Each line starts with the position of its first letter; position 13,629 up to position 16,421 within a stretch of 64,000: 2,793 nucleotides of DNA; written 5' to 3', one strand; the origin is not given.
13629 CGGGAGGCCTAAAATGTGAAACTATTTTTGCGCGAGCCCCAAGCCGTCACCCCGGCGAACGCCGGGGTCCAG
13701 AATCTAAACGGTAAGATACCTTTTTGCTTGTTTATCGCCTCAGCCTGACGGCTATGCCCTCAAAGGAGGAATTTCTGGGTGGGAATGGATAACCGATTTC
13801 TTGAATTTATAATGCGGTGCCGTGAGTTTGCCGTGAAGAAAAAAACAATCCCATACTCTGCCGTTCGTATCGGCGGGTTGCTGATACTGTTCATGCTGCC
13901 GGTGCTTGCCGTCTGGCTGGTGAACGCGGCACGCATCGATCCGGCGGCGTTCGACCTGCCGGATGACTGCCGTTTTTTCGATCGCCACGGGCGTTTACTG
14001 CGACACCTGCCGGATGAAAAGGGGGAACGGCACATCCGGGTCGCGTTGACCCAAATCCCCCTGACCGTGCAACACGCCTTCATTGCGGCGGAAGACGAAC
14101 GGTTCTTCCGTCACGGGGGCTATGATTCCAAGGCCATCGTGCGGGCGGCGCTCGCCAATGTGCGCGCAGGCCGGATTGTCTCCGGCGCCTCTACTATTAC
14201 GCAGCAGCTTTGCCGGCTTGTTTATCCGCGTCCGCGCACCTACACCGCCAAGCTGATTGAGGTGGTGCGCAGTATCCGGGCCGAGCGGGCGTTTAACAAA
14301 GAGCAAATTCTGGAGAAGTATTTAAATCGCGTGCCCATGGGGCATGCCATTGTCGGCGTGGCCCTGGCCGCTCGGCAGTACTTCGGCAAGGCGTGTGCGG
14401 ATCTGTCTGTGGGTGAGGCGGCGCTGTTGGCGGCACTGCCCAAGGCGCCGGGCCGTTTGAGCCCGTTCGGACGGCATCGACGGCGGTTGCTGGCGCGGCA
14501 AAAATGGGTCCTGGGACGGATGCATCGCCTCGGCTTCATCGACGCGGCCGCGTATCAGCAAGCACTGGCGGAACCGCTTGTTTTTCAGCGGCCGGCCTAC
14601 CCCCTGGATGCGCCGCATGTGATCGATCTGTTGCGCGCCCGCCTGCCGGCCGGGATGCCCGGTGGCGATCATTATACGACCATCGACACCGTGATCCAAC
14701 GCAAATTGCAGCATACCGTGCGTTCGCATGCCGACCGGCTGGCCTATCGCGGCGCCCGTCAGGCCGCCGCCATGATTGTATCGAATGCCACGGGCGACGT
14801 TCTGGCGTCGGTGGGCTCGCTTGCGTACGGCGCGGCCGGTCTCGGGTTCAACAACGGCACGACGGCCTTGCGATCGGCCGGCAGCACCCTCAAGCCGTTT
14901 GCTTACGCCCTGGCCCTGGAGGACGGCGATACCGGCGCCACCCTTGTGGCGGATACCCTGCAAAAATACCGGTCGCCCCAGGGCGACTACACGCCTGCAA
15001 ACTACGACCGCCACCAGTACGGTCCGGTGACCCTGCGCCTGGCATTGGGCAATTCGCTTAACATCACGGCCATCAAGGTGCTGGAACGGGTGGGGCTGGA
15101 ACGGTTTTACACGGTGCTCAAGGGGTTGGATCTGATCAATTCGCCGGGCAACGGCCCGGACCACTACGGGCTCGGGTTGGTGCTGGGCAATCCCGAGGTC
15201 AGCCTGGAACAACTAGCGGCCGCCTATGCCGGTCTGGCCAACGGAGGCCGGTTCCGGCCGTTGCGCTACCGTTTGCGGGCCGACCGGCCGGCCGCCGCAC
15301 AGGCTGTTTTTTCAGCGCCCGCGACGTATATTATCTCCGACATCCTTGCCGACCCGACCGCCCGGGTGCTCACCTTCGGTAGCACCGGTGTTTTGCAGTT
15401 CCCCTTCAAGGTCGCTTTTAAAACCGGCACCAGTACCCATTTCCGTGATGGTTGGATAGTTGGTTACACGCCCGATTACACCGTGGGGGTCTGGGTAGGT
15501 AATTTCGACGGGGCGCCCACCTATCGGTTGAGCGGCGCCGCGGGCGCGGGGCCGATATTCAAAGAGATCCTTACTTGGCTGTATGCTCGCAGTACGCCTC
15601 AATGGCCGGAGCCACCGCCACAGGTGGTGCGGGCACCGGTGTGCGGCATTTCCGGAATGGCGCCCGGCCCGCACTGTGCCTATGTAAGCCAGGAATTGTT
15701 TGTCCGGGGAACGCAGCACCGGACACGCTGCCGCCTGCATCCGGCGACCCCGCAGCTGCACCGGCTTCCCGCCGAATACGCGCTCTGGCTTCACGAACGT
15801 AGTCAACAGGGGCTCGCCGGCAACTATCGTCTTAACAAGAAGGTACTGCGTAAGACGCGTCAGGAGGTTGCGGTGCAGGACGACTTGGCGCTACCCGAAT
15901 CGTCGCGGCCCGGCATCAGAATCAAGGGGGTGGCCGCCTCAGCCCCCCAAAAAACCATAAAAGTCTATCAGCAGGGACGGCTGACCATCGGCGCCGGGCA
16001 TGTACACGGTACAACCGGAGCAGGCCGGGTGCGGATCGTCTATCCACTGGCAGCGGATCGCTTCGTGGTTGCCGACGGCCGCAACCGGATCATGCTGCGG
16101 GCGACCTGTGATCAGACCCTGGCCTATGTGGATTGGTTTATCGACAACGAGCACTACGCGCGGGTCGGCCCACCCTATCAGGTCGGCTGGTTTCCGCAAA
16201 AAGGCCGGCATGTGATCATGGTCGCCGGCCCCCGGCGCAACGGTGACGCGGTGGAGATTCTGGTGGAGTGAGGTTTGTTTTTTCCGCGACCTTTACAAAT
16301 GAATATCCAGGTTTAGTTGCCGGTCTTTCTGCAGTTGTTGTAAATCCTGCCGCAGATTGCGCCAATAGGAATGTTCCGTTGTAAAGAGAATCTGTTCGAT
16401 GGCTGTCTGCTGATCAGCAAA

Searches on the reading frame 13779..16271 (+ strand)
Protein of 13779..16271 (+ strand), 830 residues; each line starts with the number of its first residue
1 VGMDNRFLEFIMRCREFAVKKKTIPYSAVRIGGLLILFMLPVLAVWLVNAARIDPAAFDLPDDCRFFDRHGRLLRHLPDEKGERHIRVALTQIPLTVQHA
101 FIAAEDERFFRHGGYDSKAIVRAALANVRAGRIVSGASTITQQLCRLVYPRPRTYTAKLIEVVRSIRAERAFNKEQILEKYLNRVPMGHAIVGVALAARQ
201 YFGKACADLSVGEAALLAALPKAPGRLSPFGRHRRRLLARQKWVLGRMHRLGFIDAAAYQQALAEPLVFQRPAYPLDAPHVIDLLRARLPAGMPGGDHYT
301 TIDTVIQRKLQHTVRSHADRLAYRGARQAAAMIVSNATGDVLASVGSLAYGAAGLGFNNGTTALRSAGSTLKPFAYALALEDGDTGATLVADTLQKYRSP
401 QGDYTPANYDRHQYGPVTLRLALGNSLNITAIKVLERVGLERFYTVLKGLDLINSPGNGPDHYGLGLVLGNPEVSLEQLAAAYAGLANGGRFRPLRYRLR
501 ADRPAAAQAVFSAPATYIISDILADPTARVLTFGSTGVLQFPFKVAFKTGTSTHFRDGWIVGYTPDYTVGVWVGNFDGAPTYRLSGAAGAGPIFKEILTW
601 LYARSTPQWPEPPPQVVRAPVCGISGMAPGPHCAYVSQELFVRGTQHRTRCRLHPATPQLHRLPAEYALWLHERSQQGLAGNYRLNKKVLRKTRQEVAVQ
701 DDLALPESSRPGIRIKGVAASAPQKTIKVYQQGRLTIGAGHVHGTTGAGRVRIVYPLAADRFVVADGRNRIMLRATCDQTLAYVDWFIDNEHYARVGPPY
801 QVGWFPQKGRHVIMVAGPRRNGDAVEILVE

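Call 84: search_protein_families(library=pfam, proteins=[window:13779-16271:+], max_evalue=0.00001)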
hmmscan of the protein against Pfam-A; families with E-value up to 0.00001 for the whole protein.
window:13779-16271:+ (830 aa): 3 families
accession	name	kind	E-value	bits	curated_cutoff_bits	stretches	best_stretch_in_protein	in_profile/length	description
PF00912.28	Transgly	-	3.3e-54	183.5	27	1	72-249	3-178/178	Transglycosylase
PF00905.27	Transpeptidase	-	2.1e-22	80.1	22.1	1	330-598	2-298/299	Penicillin binding protein transpeptidase domain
PF06832.18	BiPBP_C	-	3.9e-06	27.1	26.8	1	746-816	7-79/90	Penicillin-Binding Protein C-terminus Family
